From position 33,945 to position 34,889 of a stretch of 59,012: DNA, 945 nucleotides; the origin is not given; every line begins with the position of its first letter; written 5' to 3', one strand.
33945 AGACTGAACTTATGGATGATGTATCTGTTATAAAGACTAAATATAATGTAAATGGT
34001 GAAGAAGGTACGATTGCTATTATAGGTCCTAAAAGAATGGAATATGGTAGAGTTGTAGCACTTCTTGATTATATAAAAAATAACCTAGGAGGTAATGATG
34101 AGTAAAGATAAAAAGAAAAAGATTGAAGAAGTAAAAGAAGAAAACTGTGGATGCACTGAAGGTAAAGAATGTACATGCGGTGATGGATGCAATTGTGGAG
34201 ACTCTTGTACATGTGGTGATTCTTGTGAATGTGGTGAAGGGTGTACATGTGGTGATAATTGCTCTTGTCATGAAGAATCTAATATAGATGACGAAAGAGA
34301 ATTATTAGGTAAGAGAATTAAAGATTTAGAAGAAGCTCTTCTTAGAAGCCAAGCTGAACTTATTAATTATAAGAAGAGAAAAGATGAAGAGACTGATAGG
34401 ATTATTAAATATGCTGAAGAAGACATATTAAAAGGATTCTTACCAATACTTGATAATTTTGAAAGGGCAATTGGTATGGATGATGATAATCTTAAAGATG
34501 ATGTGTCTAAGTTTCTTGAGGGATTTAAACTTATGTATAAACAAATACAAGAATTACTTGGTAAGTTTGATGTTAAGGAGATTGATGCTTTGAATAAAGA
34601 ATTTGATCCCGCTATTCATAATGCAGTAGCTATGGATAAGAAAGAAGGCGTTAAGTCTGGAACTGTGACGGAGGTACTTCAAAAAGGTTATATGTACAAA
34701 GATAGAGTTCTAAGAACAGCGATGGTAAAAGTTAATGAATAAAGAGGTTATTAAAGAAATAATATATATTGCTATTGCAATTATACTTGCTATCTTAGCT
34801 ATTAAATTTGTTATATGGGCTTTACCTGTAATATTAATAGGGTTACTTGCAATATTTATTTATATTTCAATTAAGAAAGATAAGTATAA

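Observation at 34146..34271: GrpE carries an N-terminal metallothionein-like (C-x-C-G-D-x)n repeat: 14 Cys + 1 His in 42 residues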

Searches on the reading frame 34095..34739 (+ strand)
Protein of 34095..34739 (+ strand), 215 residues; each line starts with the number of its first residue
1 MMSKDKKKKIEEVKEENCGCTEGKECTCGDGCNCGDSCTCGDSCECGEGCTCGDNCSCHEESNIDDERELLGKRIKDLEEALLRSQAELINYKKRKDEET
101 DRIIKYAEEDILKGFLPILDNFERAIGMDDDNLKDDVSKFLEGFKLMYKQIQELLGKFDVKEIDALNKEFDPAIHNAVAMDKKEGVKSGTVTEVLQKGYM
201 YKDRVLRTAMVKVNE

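Call 4: search_protein_families(library=pfam, proteins=[window:34095-34739:+], max_evalue=1)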
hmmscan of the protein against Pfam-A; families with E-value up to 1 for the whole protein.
window:34095-34739:+ (215 aa): 6 families
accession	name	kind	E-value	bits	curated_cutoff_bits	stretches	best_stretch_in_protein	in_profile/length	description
PF01025.24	GrpE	-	7.7e-45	153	25.8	1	60-214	12-164/165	GrpE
PF02938.19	GAD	-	0.012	16.3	23.4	1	68-115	21-69/95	GAD domain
PF16752.10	TBCC_N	-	0.013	16.2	27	0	134-176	28-70/115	Tubulin-specific chaperone C N-terminal domain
PF25481.1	Nucleoprot-TPR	-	0.027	15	27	1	59-99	8-48/80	Nucleoprotein TPR-like domain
PF08987.15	DUF1892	-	0.054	14.1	27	1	132-171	26-61/109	Protein of unknown function (DUF1892)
PF04280.21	Tim44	-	0.079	13.5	29.6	1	136-167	16-47/147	Tim44-like domain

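Call 5: search_protein_families(library=ncbifam, proteins=[window:34095-34739:+], max_evalue=1)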
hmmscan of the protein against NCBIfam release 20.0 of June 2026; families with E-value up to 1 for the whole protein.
window:34095-34739:+ (215 aa): 28 families (the best 25 are shown)
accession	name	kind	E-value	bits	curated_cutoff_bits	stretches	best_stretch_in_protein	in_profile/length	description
NF010738.0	PRK14140.1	equivalog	1.1e-41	142.7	137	1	65-215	43-191/191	nucleotide exchange factor GrpE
NF010748.0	PRK14150.1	equivalog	8.3e-35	120.1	152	1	73-214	55-195/198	nucleotide exchange factor GrpE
NF010743.0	PRK14145.1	equivalog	1.1e-34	120.1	186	1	75-214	62-199/200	nucleotide exchange factor GrpE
NF010759.0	PRK14162.1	equivalog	1.6e-34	119.3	176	1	60-213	40-192/194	nucleotide exchange factor GrpE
NF010757.0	PRK14160.1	equivalog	5.9e-32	110.7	184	1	55-214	57-210/211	nucleotide exchange factor GrpE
NF010747.0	PRK14149.1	equivalog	1.9e-30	105.8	176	1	59-213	35-187/191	nucleotide exchange factor GrpE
NF010750.0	PRK14153.1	equivalog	8.2e-29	100.5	194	1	55-214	29-186/194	nucleotide exchange factor GrpE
NF010737.0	PRK14139.1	equivalog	1.9e-28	99.7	164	1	62-214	38-185/188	nucleotide exchange factor GrpE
NF010741.0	PRK14143.1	equivalog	1.1e-27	97.2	184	1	62-213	74-224/258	nucleotide exchange factor GrpE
NF010755.0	PRK14158.1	equivalog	1.1e-27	96.7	200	1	81-214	62-193/198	nucleotide exchange factor GrpE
NF010749.0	PRK14151.1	equivalog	4e-27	95.1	231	1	70-213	31-173/188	nucleotide exchange factor GrpE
NF010742.0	PRK14144.1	equivalog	2.2e-25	89.6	215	1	73-213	59-196/199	nucleotide exchange factor GrpE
NF007655.0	PRK10325.1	equivalog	7e-25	88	348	1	79-214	59-193/197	nucleotide exchange factor GrpE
NF010753.0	PRK14156.1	equivalog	1.8e-24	86.6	172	1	59-214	30-179/180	nucleotide exchange factor GrpE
NF010756.0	PRK14159.1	equivalog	3.7e-21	75.8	171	1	63-213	27-174/176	nucleotide exchange factor GrpE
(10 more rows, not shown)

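Call 6: find_homologous_proteins(query=window:34095-34739:+)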
Query window:34095-34739:+ (215 aa): 6685 proteins with E <= 0.001 among 6989 candidates; the best 120 are listed.
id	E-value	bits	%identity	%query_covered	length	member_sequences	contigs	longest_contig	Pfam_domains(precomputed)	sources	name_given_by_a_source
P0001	1.5e-136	471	100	100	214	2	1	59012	PF01025.25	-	-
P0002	1.3e-121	423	90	93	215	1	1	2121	PF01025.25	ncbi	-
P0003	3.1e-121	421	90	93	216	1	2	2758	PF01025.25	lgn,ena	-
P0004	1.7e-120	419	90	93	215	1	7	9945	PF01025.25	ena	-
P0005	3.8e-120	418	89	93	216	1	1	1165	PF01025.25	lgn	-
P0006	1.5e-119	416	89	93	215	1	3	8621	PF01025.25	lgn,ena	-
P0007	2.1e-119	415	89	93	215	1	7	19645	PF01025.25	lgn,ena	-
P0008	2.7e-119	415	91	100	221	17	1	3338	PF01025.25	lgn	-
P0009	5.3e-119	414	89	93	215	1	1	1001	PF01025.25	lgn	-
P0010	9.2e-118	410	89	100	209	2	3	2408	PF01025.25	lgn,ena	-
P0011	1.0e-117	410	90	93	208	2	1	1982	PF01025.25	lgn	-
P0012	2.0e-117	409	90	92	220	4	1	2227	PF01025.25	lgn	-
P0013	4.7e-117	408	89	100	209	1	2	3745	PF01025.25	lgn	-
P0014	5.0e-117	408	89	93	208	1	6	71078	PF01025.25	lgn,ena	-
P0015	5.2e-116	404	88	100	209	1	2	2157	PF01025.25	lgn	-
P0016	3.5e-115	402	89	93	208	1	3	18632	PF01025.25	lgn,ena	-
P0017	3.6e-115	402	88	100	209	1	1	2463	PF01025.25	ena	-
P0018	7.2e-115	401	88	93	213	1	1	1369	PF01025.25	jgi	-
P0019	7.4e-115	401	88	93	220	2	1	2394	PF01025.25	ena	-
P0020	1.3e-114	400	89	93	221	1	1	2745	PF01025.25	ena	-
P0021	1.1e-111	390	89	93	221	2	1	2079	PF01025.25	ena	-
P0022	5.3e-109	381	87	92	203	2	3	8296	PF01025.25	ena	-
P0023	8.3e-109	381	84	100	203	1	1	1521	PF01025.25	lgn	-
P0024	1.3e-108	380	88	94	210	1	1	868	PF01025.25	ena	-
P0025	7.2e-108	378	85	93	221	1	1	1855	PF01025.25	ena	-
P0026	9.3e-108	377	84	100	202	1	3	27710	PF01025.25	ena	-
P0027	2.8e-106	373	83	100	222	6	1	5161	PF01025.25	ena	-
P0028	2.5e-105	369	90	86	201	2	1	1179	PF01025.25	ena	-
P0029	4.0e-105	369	83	93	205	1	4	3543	PF01025.25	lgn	-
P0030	8.9e-104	364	83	92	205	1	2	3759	PF01025.25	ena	-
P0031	1.3e-103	364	83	93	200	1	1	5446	PF01025.25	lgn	-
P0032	7.0e-103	361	83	92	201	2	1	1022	PF01025.25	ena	-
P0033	4.2e-102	359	81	100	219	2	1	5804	PF01025.25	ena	-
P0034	9.7e-101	354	84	100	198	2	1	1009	PF01025.25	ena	-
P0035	7.0e-98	345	82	93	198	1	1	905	PF01025.25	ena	-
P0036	6.0e-97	342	83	92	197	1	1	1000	PF01025.25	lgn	-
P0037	1.9e-96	340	80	100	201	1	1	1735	PF01025.25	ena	-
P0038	4.8e-95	336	87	85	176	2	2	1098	PF01025.25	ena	-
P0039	8.2e-95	335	84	94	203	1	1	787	PF01025.25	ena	-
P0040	1.2e-94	335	84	86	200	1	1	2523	PF01025.25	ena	-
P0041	2.4e-94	334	79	93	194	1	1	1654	PF01025.25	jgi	-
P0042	3.6e-94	333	76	100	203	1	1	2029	PF01025.25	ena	-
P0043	5.0e-94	333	75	100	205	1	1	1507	PF01025.25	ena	-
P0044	9.2e-94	332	79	93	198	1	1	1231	PF01025.25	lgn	-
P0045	8.2e-93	329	80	86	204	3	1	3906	PF01025.25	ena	-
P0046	8.9e-93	328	84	83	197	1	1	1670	PF01025.25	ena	-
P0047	1.0e-92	328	69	93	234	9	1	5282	PF01025.25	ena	-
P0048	1.3e-92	328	80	89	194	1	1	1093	PF01025.25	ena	-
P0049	2.3e-92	327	77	100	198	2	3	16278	PF01025.25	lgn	-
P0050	6.7e-91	322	74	92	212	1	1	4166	PF01025.25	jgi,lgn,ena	-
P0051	6.0e-90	319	78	100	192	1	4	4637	PF01025.25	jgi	-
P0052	4.5e-88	313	72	99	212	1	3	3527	PF01025.25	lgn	-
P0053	4.6e-88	313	72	99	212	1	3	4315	PF01025.25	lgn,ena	-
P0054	7.8e-88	312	72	99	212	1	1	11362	PF01025.25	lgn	-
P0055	3.0e-87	310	71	99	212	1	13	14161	PF01025.25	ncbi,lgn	-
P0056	1.1e-86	308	70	92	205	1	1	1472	PF01025.25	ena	-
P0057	3.5e-86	307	70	99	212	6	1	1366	PF01025.25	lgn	-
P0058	7.9e-86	306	82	72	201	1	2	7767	PF01025.25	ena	-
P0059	2.1e-85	304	79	83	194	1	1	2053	PF01025.25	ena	-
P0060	2.2e-85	304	75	90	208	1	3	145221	PF01025.25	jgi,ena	-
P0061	2.4e-85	304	72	92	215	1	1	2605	PF01025.25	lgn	-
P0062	2.7e-85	304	72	89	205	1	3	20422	PF01025.25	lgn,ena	-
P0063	6.4e-85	303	72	93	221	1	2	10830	PF01025.25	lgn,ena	-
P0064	3.2e-84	300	80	76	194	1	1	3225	PF01025.25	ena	-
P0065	4.5e-84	300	73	90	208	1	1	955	PF01025.25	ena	-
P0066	5.1e-84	300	72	93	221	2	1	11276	PF01025.25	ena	-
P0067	6.3e-84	300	70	100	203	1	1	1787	PF01025.25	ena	-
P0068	6.7e-84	299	76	86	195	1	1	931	PF01025.25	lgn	-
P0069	8.8e-84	299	70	100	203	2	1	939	PF01025.25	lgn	-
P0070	1.4e-83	298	69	99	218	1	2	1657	PF01025.25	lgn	-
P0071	2.2e-83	298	75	86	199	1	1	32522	PF01025.25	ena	-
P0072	3.1e-83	297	71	77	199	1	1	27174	PF01025.25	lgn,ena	-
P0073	5.1e-83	297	70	99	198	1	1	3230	PF01025.25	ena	-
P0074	7.0e-83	296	76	86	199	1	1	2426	PF01025.25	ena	-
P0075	9.7e-83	296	78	86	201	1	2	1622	PF01025.25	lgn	-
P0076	1.0e-82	296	73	88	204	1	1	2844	PF01025.25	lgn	-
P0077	1.2e-82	295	73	89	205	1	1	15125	PF01025.25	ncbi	-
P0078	1.4e-82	295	77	86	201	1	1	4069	PF01025.25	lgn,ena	-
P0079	1.4e-82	295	76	86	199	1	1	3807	PF01025.25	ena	-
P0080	1.6e-82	295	74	86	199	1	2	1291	PF01025.25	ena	-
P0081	1.7e-82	295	70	77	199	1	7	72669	PF01025.25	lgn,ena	-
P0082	1.9e-82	295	72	86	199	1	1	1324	PF01025.25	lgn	-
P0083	1.9e-82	295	70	77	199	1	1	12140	PF01025.25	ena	-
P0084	2.2e-82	294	75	86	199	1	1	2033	PF01025.25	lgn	-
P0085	2.2e-82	294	72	86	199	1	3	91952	PF01025.25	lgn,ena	-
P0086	2.6e-82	294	70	77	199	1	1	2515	PF01025.25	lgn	-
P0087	2.7e-82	294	74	88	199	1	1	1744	PF01025.25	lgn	-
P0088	2.7e-82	294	76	86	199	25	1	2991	PF01025.25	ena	-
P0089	2.9e-82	294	78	85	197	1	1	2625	PF01025.25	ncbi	-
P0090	2.9e-82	294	76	86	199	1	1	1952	PF01025.25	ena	-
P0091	3.4e-82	294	71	94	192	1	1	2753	PF01025.25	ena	-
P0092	3.5e-82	294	70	77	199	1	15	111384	PF01025.25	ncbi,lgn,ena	-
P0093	3.6e-82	294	76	86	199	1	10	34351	PF01025.25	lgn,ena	-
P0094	3.7e-82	294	71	100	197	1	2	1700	PF01025.25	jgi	-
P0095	3.8e-82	294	74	86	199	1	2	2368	PF01025.25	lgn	-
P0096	3.8e-82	294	78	86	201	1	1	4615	PF01025.25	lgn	-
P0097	4.7e-82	293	72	86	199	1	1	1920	PF01025.25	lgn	-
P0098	5.7e-82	293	75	86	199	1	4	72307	PF01025.25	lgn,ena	-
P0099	6.5e-82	293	75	85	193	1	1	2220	PF01025.25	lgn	-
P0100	6.9e-82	293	74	88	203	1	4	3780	PF01025.25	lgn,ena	-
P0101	7.4e-82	293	75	86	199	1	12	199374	PF01025.25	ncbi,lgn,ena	-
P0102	8.0e-82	293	75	85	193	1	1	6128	PF01025.25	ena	-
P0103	8.1e-82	293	70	77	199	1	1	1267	PF01025.25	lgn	-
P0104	9.1e-82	292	80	71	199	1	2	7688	PF01025.25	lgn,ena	-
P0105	9.9e-82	292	74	86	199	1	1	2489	PF01025.25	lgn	-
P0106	1.1e-81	292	75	85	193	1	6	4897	PF01025.25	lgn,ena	-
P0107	1.2e-81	292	73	89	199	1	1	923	PF01025.25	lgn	-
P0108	1.4e-81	292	68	90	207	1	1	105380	PF01025.25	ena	-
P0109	1.4e-81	292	70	98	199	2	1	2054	PF01025.25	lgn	-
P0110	1.8e-81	291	70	77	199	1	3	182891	PF01025.25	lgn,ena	-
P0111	2.0e-81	291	72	85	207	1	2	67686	PF01025.25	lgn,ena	-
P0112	2.5e-81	291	75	86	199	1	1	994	PF01025.25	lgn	-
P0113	2.5e-81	291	75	83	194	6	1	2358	PF01025.25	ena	-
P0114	2.5e-81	291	74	86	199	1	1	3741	PF01025.25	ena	-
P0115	2.6e-81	291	72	94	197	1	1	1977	PF01025.25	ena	-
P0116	2.7e-81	291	72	94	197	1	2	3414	PF01025.25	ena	-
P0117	2.8e-81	291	75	86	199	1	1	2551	PF01025.25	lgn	-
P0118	2.9e-81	291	74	86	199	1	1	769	PF01025.25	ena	-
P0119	3.3e-81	291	75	86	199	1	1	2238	PF01025.25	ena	-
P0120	3.9e-81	290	70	89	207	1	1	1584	PF01025.25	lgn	-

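Call 11: find_related_loci(query=A1, collection=genome_contigs, flank=4000)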
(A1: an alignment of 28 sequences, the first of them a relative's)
Query A1 (214 aa) in genome_contigs; peptide patterns used: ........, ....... (x = any residue, [..] = any of these).
600 stretches matched a pattern (row limit reached: there are more); 537 encode a relative of the query (tblastn E <= 1e-3); the best 80 are kept; 80 distinct loci.
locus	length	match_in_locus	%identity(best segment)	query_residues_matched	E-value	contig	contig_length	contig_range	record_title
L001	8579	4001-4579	88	16-214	3e-112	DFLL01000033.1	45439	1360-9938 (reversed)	MAG TPA_asm: Bacillales bacterium UBA3620 UBA3620_contig_5491, whole genome shotgun sequence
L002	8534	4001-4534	78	37-214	1e-88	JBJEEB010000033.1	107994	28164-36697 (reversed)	MAG: Bacilli bacterium isolate LOHA07_bin.021 NODE_31_length_107994_cov_12.484922, whole genome shotgun sequence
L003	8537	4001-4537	75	31-214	2e-87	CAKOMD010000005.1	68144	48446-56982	MAG: uncultured Bacilli bacterium isolate REFINED_METABAT215_TOP10_CONTIGS_1500_ASSEMBLY_K77_MERGED__Nepal_MoBio_Fiber-H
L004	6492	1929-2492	67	10-214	2e-84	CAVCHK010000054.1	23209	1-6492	Paludibacteraceae bacterium isolate G02611-L1_cleanbin_000020 genome assembly, contig: Spades_G02611-L1_contig_566, whol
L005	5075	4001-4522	71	31-214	2e-79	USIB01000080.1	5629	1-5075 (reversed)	uncultured Tenericutes bacterium isolate UMGS1739 genome assembly, contig: NODE_3710_length_5629_cov_8.467348, whole gen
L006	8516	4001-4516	71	38-214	1e-78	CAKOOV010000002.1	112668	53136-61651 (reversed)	MAG: uncultured Bacilli bacterium isolate REFINED_METABAT215_TOP10_CONTIGS_1500_ASSEMBLY_K77_MERGED__Hadza_PheChl_Fiber-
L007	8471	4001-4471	82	55-214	1e-78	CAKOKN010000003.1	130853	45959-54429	MAG: uncultured Bacilli bacterium isolate REFINED_METABAT215_TOP10_CONTIGS_1500_ASSEMBLY_K77_MERGED__Hadza_MoBio_hadza-E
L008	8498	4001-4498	75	49-214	2e-78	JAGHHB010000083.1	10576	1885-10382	MAG: Bacilli bacterium isolate MAG.282 k127_1706013, whole genome shotgun sequence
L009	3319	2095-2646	69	24-214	5e-78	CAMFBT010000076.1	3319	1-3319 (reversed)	MAG: uncultured Tenericutes bacterium isolate SRR15057929_bin.39_metaWRAP_v1.3_MAG genome assembly, contig: ERZ10407480.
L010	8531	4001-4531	73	45-214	9e-77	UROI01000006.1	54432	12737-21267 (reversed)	uncultured Tenericutes bacterium isolate UMGS1185 genome assembly, contig: NODE_148_length_54432_cov_12.250179, whole ge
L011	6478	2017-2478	79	61-214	5e-77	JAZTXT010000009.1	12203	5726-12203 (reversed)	MAG: Bacilli bacterium isolate T1900045328_YK20190017.MAGScoT_cleanbin_000091 SGB_6491_k141_2888226, whole genome shotgu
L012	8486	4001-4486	75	53-214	1e-76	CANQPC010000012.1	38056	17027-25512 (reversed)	MAG: uncultured Bacilli bacterium isolate Lapin-032__bin43 genome assembly, contig: Lapin-032__NODE_1769_length_38056_co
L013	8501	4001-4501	70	31-214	4e-76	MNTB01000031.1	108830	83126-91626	MAG: Firmicutes bacterium CAG:321_26_22 Ley3_66761_scaffold_213, whole genome shotgun sequence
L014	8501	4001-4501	70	31-214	3e-76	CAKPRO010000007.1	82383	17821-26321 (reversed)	MAG: uncultured Bacilli bacterium isolate REFINED_METABAT215_TOP10_CONTIGS_1500_ASSEMBLY_K77_MERGED__Hadza_MoBio_hadza-E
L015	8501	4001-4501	70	31-214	3e-76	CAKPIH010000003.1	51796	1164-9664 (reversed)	MAG: uncultured Bacilli bacterium isolate REFINED_METABAT215_TOP10_CONTIGS_1500_ASSEMBLY_K77_MERGED__Hadza_MoBio_hadza-A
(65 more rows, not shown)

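Call 17: search_solved_structures(query=window:34098-34739:+, max_evalue=0.001, show_alignments=3)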
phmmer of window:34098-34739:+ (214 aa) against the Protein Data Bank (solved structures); distinct sequences matched with E-value up to 0.001: 7.
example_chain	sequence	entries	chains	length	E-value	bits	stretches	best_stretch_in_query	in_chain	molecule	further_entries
4ani_A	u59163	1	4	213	1.7e-28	103.5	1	71-213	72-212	PROTEIN GRPE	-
1dkg_A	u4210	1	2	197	1.4e-19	74.5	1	68-212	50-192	NUCLEOTIDE EXCHANGE FACTOR GRPE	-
9blt_B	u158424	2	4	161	1.2e-10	45.3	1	65-212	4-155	GrpE protein homolog 1, mitochondrial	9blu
9qid_B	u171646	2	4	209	4.3e-10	43.4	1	60-212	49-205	GrpE protein homolog 1, mitochondrial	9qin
3a6m_A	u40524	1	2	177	6.2e-10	42.9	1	63-214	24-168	Protein grpE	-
9bls_B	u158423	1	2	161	8.2e-10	42.5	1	65-212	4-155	GrpE protein homolog 1, mitochondrial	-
8gb3_E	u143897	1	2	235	3.8e-06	30.5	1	73-212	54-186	Protein GrpE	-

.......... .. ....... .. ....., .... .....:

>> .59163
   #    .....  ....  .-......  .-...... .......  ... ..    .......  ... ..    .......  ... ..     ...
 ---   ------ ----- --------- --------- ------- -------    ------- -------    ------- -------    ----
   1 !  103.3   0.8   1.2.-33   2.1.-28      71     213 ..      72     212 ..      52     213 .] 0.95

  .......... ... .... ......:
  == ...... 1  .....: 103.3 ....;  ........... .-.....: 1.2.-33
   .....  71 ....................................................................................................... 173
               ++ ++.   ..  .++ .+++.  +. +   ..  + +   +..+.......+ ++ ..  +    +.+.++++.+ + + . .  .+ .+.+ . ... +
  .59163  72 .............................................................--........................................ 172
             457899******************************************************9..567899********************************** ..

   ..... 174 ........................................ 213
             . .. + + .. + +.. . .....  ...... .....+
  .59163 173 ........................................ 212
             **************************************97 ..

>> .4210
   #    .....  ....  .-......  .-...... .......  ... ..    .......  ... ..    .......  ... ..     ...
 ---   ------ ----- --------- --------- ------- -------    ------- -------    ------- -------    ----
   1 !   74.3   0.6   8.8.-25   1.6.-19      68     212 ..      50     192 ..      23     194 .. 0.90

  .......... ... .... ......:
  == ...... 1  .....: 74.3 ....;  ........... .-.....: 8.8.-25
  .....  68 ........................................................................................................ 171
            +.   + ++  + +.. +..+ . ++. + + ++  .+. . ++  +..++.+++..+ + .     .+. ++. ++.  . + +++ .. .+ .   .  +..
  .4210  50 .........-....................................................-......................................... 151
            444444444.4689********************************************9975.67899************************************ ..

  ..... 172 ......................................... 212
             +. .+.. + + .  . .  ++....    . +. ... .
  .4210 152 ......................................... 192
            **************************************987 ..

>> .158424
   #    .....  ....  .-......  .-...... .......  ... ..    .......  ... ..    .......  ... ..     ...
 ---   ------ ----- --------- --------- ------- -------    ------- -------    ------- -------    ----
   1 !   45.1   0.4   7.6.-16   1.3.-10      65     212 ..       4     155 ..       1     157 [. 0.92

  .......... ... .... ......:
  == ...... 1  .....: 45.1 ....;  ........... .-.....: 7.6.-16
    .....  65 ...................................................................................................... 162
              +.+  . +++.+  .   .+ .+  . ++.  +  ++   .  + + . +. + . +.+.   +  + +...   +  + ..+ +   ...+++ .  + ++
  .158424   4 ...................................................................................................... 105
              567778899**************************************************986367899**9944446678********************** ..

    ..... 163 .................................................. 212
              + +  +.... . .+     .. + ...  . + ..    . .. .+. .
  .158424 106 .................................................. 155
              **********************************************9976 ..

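Call 37: predict_structure(alignment_id=A1)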
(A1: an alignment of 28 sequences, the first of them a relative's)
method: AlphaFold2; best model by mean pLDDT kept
length: 214 residues; sequences in the alignment: 28
mean_pLDDT: 53.3   pTM: 0.26
mean pLDDT of the five models: 53.3, 49.7, 47.9, 45.7, 43.6
residues with pLDDT >= 90: 0; 70-90: 37; 50-70: 58; < 50: 119
segments of 3 or more residues with pLDDT < 50: 1-50, 52-63, 158-214
pLDDT, mean of each block of 10 residues (from residue 1): 37 35 41 43 40 44 62 84 81 71 61 61 69 70 69 55 39 38 39 44 44 34
secondary structure, 60 per line:
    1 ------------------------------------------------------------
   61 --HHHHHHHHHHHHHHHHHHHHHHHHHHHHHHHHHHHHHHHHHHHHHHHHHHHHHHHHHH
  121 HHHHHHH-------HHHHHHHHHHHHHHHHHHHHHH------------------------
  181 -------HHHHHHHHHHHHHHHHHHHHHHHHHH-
elements in order: H63-127 H135-156 H188-213

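Call 41: list_cluster_members(proteins=[P0002, P0055, P0092, P0101, P0077, P0089, P0135])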
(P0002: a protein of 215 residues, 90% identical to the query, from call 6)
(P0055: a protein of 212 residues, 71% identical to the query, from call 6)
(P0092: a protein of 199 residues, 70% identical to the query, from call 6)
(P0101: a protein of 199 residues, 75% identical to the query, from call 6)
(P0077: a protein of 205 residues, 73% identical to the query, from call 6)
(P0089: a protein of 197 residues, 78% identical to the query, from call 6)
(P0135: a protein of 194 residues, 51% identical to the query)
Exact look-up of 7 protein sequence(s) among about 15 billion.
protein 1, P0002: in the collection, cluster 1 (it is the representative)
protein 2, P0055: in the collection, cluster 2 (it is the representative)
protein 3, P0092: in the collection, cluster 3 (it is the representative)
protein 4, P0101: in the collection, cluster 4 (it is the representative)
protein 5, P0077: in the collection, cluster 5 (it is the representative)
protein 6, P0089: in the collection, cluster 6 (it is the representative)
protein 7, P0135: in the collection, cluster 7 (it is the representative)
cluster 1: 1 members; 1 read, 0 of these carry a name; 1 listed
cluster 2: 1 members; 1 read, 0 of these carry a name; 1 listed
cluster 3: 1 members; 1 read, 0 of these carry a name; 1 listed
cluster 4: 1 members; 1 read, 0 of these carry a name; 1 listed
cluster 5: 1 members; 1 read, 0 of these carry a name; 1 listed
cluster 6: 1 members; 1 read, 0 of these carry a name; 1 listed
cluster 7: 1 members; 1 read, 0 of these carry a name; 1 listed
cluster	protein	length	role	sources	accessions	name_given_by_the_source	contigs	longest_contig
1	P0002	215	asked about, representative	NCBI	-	-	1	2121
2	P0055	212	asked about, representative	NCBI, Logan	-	-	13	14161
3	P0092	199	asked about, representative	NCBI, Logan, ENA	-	-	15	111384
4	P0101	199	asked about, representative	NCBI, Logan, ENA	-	-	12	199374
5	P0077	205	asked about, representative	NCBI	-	-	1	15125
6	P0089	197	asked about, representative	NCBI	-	-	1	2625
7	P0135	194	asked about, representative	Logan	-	-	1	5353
